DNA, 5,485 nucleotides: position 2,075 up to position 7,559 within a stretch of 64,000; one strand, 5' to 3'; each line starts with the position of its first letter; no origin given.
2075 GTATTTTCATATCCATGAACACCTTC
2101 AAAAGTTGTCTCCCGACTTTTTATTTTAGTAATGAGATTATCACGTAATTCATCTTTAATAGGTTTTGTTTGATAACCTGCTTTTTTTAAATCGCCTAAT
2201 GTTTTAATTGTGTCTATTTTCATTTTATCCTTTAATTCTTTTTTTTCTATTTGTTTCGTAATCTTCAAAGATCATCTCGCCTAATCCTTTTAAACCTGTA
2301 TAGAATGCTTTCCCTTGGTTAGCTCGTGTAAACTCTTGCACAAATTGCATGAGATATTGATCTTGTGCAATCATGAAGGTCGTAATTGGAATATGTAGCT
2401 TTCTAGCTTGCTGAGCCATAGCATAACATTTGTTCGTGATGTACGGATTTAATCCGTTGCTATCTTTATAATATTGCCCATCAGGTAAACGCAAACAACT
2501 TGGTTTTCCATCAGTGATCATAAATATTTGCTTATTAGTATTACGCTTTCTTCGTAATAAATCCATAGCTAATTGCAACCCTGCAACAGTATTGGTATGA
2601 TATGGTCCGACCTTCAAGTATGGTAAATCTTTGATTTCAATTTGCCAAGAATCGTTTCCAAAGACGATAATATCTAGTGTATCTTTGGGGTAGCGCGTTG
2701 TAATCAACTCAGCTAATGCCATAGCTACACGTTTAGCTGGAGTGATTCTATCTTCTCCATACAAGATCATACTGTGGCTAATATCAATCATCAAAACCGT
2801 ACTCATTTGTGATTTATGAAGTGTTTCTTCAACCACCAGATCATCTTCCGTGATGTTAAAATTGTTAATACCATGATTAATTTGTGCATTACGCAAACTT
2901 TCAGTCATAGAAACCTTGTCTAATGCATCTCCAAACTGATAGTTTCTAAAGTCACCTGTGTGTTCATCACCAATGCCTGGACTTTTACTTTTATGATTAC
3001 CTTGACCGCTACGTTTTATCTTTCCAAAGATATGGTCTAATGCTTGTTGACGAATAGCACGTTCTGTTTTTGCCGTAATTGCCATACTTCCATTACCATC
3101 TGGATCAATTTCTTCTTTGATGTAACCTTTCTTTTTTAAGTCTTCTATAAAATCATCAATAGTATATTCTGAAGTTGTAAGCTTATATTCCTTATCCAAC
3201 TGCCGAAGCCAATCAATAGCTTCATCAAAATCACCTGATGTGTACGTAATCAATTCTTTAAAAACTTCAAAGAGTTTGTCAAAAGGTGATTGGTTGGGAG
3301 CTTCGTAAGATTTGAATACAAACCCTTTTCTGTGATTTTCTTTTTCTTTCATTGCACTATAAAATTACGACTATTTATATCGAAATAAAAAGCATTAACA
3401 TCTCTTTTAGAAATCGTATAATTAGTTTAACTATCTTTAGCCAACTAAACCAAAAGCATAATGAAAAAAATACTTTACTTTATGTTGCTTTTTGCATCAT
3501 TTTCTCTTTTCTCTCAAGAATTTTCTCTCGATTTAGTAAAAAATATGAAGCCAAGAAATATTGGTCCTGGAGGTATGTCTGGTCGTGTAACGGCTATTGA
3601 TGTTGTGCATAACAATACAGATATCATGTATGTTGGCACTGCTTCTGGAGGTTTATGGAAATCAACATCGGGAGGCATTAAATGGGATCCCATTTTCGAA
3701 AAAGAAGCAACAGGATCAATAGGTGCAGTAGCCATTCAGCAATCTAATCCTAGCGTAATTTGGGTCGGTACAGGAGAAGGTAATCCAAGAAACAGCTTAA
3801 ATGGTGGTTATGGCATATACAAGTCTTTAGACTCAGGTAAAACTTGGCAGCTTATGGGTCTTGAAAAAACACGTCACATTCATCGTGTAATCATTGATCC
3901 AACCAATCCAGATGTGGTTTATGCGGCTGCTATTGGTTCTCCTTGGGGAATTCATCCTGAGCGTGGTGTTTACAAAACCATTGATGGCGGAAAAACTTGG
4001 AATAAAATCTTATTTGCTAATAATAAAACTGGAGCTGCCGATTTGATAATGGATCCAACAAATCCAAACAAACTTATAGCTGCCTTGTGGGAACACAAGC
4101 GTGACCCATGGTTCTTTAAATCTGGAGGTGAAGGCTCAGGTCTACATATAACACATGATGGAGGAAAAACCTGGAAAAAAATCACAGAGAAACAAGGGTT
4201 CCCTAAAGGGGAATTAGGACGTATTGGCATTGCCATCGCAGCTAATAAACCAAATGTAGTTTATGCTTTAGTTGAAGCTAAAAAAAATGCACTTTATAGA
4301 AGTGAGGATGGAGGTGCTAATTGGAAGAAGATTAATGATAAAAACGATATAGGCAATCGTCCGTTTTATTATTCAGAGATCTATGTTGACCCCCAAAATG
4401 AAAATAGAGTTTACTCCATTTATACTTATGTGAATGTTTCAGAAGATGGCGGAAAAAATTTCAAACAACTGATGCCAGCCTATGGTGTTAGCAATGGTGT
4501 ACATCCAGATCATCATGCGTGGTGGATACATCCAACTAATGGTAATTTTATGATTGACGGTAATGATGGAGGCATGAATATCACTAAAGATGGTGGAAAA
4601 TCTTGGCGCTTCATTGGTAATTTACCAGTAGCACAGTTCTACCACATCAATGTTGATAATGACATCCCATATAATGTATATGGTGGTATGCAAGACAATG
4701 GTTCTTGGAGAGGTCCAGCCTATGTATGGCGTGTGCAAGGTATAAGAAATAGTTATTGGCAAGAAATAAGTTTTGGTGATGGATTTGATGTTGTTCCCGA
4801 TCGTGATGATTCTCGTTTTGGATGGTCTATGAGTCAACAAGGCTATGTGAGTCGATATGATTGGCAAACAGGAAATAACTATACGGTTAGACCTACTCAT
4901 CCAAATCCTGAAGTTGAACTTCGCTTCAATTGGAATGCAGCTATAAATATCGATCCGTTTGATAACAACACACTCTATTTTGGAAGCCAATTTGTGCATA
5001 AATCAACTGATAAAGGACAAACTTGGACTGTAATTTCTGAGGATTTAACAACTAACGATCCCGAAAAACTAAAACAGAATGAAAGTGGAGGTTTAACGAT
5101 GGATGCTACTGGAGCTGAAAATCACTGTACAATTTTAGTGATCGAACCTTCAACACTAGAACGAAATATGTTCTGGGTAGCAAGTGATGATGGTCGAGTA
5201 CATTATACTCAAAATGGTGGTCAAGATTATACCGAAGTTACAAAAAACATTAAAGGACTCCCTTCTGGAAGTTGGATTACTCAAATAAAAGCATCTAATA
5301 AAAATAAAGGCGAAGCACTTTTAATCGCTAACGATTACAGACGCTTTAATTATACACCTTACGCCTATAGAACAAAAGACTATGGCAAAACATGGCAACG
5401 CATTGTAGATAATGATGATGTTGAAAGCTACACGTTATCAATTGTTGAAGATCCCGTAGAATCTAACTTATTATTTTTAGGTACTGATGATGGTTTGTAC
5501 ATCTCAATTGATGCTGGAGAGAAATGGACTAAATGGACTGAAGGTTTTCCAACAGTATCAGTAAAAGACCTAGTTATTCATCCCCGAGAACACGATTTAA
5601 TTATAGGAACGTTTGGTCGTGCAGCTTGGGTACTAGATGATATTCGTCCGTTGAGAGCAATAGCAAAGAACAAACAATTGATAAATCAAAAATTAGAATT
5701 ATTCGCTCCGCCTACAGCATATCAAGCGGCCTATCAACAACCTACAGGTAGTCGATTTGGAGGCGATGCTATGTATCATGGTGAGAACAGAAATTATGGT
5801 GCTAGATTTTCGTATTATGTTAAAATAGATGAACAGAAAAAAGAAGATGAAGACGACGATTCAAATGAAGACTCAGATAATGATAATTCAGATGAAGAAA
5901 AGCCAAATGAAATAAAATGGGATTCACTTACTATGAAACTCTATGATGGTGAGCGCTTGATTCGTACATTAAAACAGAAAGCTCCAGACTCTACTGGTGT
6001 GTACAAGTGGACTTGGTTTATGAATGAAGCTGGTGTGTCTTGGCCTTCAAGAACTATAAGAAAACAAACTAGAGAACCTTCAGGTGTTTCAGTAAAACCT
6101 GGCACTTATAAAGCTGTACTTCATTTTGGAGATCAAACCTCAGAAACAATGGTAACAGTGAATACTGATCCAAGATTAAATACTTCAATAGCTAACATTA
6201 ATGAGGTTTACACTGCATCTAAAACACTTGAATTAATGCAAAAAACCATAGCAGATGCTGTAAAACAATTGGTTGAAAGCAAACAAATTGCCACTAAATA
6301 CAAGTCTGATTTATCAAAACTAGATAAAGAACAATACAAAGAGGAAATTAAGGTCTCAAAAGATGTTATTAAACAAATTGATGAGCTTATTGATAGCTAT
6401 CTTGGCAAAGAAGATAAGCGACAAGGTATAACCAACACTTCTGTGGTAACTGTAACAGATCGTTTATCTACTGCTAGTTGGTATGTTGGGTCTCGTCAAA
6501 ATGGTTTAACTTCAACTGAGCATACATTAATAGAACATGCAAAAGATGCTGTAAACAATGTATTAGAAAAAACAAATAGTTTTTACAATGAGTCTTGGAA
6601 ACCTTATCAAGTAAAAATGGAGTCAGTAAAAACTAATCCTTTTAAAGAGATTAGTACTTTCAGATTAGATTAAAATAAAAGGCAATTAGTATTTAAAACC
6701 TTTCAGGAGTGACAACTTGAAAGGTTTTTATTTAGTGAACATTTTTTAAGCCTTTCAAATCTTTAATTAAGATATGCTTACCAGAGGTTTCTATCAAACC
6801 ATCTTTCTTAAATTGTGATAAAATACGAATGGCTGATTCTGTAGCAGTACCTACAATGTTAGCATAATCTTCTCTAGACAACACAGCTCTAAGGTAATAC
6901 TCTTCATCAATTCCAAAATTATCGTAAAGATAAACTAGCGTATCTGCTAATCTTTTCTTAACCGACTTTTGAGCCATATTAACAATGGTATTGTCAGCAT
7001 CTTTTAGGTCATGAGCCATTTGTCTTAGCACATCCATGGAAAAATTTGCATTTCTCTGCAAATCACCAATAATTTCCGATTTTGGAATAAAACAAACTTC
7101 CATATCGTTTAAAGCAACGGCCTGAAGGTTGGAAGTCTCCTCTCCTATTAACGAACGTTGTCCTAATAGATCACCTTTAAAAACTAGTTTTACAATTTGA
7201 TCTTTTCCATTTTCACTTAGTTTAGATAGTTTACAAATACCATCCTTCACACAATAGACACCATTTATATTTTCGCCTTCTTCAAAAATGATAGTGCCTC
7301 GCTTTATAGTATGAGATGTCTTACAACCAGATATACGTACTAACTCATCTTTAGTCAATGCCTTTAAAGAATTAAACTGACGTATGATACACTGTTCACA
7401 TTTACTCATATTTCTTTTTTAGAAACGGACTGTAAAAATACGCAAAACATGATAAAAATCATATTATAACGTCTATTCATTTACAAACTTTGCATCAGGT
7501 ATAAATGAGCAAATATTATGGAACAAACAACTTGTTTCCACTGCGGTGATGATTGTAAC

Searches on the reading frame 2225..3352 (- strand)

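Call 64: search_protein_families(library=pfam, proteins=[window:2225-3352:-])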
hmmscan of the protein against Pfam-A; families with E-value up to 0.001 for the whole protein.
window:2225-3352:- (375 aa): 1 family
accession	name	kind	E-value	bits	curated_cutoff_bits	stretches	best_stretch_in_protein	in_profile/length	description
PF13519.12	VWA_2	-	1.7e-09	38.7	27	1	185-283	1-107/107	von Willebrand factor type A domain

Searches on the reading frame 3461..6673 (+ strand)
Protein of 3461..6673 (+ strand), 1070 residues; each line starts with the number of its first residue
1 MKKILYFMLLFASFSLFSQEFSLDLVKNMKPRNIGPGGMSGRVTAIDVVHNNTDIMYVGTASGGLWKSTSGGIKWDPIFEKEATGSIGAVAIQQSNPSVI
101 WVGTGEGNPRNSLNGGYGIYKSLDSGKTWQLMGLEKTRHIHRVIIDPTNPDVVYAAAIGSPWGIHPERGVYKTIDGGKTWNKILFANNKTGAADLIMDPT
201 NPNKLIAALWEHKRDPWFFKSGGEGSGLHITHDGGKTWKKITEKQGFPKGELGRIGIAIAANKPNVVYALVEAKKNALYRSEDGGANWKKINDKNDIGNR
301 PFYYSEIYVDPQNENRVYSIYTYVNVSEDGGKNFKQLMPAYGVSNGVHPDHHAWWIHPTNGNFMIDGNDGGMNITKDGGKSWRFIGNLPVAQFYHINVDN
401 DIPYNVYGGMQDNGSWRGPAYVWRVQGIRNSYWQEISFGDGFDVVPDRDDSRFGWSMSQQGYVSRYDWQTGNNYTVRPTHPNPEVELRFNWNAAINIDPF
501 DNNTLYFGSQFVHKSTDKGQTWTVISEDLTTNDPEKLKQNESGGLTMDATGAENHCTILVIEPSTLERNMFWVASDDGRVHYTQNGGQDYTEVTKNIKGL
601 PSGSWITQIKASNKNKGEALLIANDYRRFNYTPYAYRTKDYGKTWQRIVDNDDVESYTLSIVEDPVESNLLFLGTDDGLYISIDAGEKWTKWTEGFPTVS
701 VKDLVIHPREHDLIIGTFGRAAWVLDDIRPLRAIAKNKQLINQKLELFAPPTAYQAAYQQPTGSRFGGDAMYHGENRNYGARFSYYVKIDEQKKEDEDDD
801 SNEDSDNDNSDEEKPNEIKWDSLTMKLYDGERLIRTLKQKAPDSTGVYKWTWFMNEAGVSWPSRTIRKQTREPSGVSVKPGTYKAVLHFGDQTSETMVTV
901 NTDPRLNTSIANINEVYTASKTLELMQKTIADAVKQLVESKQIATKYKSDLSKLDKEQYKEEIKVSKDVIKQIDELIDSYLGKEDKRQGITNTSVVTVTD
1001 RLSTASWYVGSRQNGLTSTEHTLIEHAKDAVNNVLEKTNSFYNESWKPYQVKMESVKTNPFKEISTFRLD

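Call 7: search_protein_families(library=pfam, proteins=[window:3461-6673:+])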
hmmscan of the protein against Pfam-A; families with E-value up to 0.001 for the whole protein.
window:3461-6673:+ (1070 aa): 2 families
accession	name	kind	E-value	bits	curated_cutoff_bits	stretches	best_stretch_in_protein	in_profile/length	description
PF15902.12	Sortilin-Vps10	-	3.7e-34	118.7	33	3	119-244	3-115/446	Sortilin, neurotensin receptor 3,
PF02012.26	BNR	-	2.3e-13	48.4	27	0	230-240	2-12/12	BNR/Asp-box repeat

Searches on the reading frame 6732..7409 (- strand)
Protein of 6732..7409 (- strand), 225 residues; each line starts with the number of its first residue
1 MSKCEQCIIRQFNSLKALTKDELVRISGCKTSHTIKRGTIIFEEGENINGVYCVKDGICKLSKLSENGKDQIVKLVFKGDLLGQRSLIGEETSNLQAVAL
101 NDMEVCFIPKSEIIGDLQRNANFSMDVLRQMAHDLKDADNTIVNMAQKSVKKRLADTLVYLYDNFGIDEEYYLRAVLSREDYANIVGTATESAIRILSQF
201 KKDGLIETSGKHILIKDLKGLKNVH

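Call 6: search_protein_families(library=pfam, proteins=[window:6732-7409:-])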
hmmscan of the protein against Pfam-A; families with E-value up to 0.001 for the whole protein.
window:6732-7409:- (225 aa): 3 families
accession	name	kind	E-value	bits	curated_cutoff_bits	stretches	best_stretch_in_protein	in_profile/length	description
PF00027.35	cNMP_binding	-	9.3e-19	67.6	27.5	1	34-113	3-82/89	Cyclic nucleotide-binding domain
PF13545.12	HTH_Crp_2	-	1.7e-15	57.1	27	1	152-223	1-69/70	Crp-like helix-turn-helix domain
PF00325.26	Crp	-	9.5e-06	25.7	21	1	176-206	2-32/32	Bacterial regulatory proteins, crp family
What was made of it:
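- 6732..7409 (-): Crp/Fnr-family regulator gene (225 aa), the FNR-like putative sensor and activator. Pfam cNMP_binding plus HTH_Crp_2 (call 6).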

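Call 9: search_protein_families(library=ncbifam, proteins=[window:6732-7409:-])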
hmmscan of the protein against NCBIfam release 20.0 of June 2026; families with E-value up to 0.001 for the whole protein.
window:6732-7409:- (225 aa): 13 families
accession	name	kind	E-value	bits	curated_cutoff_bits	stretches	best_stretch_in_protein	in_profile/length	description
NF008365.0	PRK11161.1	subfamily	4.3e-26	91.7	228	1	3-223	19-241/250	fumarate/nitrate reduction transcriptional regulator Fnr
NF045989.1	TransRegFnrLRhodb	equivalog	1.6e-19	70.1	300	1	2-222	8-232/245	transcriptional regulator FnrL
NF050806.1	TransRegFixKCaul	equivalog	8e-18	64.5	300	1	31-223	24-212/215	transcriptional regulator FixK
NF008732.0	PRK11753.1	equivalog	2.4e-16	59.8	266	1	27-216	21-211/214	cAMP-activated global transcriptional regulator CRP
TIGR03697.1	NtcA_cyano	equivalog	4.2e-15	56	244.95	1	39-217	2-184/193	global nitrogen regulator NtcA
NF010499.0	PRK13918.1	equivalog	3.7e-12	46.2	274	1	34-224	16-200/205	CRP/FNR family transcriptional regulator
NF052518.1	TransRegLdrP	equivalog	1.2e-11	45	300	1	35-222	4-185/195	transcriptional regulator LdrP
NF053664.1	TransRegPtrACyano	equivalog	8.4e-11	41.5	300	1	49-216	28-191/196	Crp/Fnr family transcriptional regulator PtrA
NF006901.0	PRK09392.1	equivalog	1.1e-10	41.3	211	1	5-223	5-219/236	transcriptional activator FtrB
TIGR03896.1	cyc_nuc_ocin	subfamily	1.4e-09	37.8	161.05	1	31-160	162-291/317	bacteriocin-type transport-associated protein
NF007707.0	PRK10402.1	subfamily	8.1e-07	28.9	180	1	31-223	32-216/226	transcriptional regulator YeiL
NF041163.2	encap_f2b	equivalog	2e-06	27.2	400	1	10-139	74-204/450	family 2B encapsulin nanocompartment shell protein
NF050815.1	TransActFtrBCaul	equivalog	4.9e-05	22.7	300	1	8-203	10-202/251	transcriptional activator FtrB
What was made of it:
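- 6732..7409 (-): The best NCBIfam model is Fnr at 91.7 bits, below its cut-off of 228 (call 9).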

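Call 10: search_solved_structures(query=window:6732-7409:-, max_evalue=0.001)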
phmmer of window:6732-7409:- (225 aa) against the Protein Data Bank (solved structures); distinct sequences matched with E-value up to 0.001: 65 (the best 60 are shown).
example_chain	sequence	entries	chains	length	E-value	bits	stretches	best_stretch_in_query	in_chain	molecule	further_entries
2gau_A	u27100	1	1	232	3.5e-23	85.6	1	35-221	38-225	transcriptional regulator, Crp/Fnr family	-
9qlt_A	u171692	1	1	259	1.3e-19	73.9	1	4-221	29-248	FNR type regulator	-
9qmc_A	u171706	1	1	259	4.8e-19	72.1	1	3-221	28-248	FNR type regulator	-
9qly_A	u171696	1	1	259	6.2e-19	71.7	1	4-221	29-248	FNR type regulator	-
9qll_A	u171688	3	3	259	8.7e-19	71.3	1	4-221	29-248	FNR type regulator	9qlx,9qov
5cvr_A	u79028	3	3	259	8.8e-19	71.3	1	4-221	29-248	FNR type regulator | FNR regulator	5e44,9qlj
8qto_A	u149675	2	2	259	1.1e-18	70.9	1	4-221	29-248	FNR type regulator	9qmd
4cyd_A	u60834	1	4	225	2.1e-15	60.3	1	35-221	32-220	PROBABLE TRANSCRIPTION REGULATOR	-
4byy_A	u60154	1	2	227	2.1e-15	60.2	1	35-221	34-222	TRANSCRIPTIONAL REGULATOR, CRP/FNR FAMILY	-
3r6s_A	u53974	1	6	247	2.8e-15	59.8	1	35-221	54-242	transcription regulator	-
3h3u_A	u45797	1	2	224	9.6e-15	58.1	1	36-221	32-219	PROBABLE TRANSCRIPTIONAL REGULATORY PROTEIN (PROBABLY CRP/FNR-FAMILY)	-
3mzh_A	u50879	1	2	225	9.7e-15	58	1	36-221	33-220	PROBABLE TRANSCRIPTIONAL REGULATORY PROTEIN (PROBABLY CRP/FNR-FAMILY)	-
3d0s_A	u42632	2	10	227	1e-14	58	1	36-221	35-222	TRANSCRIPTIONAL REGULATORY PROTEIN | PROBABLE TRANSCRIPTIONAL REGULATORY PROTEIN (PROBABLY CRP/ FNR-FAMILY)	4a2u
3i54_A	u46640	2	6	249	1.3e-14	57.6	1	36-221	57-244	Transcriptional regulator, Crp/Fnr family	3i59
7ets_A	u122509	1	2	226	2.1e-11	47.1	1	35-215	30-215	Crp/Fnr family transcriptional regulator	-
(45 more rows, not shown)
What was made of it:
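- On Crp/Fnr superfamily: The best PDB matches are Crp/Fnr regulators (call 10).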

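Call 48: search_solved_structures(query=window:6732-7409:-, max_evalue=1e-18, show_alignments=3)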
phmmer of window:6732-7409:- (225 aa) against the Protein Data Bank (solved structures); distinct sequences matched with E-value up to 1e-18: 6.
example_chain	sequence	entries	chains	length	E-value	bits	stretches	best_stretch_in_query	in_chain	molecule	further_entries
2gau_A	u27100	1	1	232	3.5e-23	85.6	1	35-221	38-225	transcriptional regulator, Crp/Fnr family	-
9qlt_A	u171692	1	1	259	1.3e-19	73.9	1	4-221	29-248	FNR type regulator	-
9qmc_A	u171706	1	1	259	4.8e-19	72.1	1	3-221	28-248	FNR type regulator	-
9qly_A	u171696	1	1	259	6.2e-19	71.7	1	4-221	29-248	FNR type regulator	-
9qll_A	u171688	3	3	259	8.7e-19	71.3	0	4-221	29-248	FNR type regulator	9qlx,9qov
5cvr_A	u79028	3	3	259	8.8e-19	71.3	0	4-221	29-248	FNR type regulator | FNR regulator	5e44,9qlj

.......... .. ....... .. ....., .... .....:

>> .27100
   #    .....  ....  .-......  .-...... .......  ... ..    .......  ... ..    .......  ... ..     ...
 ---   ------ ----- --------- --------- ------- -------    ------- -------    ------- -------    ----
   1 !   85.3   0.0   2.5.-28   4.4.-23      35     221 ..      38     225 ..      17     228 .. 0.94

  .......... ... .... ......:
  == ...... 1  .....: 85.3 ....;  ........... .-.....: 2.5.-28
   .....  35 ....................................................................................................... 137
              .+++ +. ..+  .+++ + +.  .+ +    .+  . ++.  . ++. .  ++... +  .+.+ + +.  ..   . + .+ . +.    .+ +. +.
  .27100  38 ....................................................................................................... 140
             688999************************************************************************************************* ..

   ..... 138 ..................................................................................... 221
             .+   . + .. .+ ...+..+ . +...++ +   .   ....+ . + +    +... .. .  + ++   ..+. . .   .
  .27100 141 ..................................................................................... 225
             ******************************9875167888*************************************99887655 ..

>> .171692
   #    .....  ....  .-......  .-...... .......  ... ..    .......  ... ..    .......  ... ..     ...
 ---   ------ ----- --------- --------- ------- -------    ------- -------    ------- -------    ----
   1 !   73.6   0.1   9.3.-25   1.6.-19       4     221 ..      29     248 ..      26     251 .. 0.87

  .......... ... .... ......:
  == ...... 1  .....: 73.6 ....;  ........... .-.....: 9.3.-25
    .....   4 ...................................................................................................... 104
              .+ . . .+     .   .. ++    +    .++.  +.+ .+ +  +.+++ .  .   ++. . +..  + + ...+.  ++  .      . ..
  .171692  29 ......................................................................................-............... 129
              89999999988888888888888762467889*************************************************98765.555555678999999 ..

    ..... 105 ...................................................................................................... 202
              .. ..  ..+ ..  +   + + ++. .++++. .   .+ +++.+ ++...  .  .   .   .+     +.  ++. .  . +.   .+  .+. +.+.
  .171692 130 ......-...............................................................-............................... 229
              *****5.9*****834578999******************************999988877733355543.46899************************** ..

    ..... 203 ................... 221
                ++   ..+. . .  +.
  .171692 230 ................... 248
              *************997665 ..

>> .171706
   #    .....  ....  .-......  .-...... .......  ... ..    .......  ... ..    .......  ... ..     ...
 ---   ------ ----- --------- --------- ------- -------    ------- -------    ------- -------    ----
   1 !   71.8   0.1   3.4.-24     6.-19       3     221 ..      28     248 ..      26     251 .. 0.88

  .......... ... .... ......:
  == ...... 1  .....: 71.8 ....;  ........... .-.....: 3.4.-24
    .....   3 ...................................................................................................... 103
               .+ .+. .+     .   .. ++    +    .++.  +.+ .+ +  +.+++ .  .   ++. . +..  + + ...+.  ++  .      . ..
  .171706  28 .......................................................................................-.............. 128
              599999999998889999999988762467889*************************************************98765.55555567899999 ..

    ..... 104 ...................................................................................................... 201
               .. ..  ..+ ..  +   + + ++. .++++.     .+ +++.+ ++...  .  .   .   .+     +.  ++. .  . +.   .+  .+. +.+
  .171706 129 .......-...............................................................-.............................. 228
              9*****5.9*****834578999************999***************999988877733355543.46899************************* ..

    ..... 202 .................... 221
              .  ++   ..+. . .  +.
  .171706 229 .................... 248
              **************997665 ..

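Call 60: find_homologous_proteins(query=window:6732-7409:-, max_evalue=1e-10)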
Query window:6732-7409:- (225 aa): 7797 proteins with E <= 1e-10 among 8000 candidates; the best 120 are listed.
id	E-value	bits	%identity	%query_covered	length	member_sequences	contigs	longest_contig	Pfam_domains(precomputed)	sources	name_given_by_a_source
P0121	2.0e-141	487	100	100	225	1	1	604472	PF13545.13,PF00027.36,PF00325.27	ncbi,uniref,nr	ncbi:Crp/Fnr family transcriptional regulator [uncultured Psychroserpens sp.]|uniref:Crp/Fnr family 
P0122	5.1e-113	394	81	100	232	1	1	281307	PF13545.13,PF00027.36,PF00325.27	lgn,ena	-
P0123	1.5e-112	392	79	100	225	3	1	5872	PF13545.13,PF00027.36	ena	-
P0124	7.0e-112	390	80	100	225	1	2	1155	PF13545.13,PF00027.36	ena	-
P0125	9.6e-112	390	78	100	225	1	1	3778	PF13545.13,PF00027.36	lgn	-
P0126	1.4e-111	389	77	100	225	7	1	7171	PF13545.13,PF00027.36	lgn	-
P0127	4.8e-111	387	77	100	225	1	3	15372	PF13545.13,PF00027.36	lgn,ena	-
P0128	6.3e-111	387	77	100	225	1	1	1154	PF13545.13,PF00027.36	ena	-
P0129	6.5e-111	387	78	100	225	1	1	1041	PF13545.13,PF00027.36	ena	-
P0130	6.6e-111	387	78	100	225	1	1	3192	PF13545.13,PF00027.36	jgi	jgi:CRP-like cAMP-binding protein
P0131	6.8e-111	387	77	100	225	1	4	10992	PF13545.13,PF00027.36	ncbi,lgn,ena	-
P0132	1.0e-110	386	77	100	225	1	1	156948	PF13545.13,PF00027.36,PF00325.27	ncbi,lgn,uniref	ncbi:Crp/Fnr family transcriptional regulator [Lacinutrix iliipiscaria]|uniref:Crp/Fnr family transc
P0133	1.3e-110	386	77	100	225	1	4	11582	PF13545.13,PF00027.36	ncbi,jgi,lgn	-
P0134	1.8e-110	386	79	99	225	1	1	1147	PF13545.13,PF00027.36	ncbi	-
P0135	2.3e-110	385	77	100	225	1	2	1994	PF13545.13,PF00027.36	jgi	jgi:CRP-like cAMP-binding protein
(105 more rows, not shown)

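Call 66: search_protein_representatives(protein=window:6732-7409:-)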
Query: 225 residues. Proteins with E-value up to 0.001 (for the whole library): 20827; up to 1e-10: 4660; up to 1e-30: 154. The best 150 are listed.
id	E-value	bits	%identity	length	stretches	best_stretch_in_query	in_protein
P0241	1.9e-80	285.8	69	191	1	1-191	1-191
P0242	4.8e-72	258.3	56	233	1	3-221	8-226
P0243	3.8e-67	242.3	52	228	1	1-224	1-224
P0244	7.7e-60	218.5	51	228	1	3-224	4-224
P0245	2.0e-59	217.1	49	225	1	1-224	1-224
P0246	1.7e-58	214.1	48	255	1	3-220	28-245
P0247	1.5e-56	207.7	43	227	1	3-221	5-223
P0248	1.1e-55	204.9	46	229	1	3-224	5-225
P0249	6.9e-54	199.0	64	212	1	1-136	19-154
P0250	3.0e-53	197.0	49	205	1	30-223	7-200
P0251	5.1e-53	196.2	60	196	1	19-171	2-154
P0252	4.3e-51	189.9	46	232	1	3-221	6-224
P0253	4.6e-50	186.5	58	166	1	64-224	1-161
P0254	5.1e-50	186.4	41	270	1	3-224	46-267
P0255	3.0e-48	180.6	43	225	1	1-224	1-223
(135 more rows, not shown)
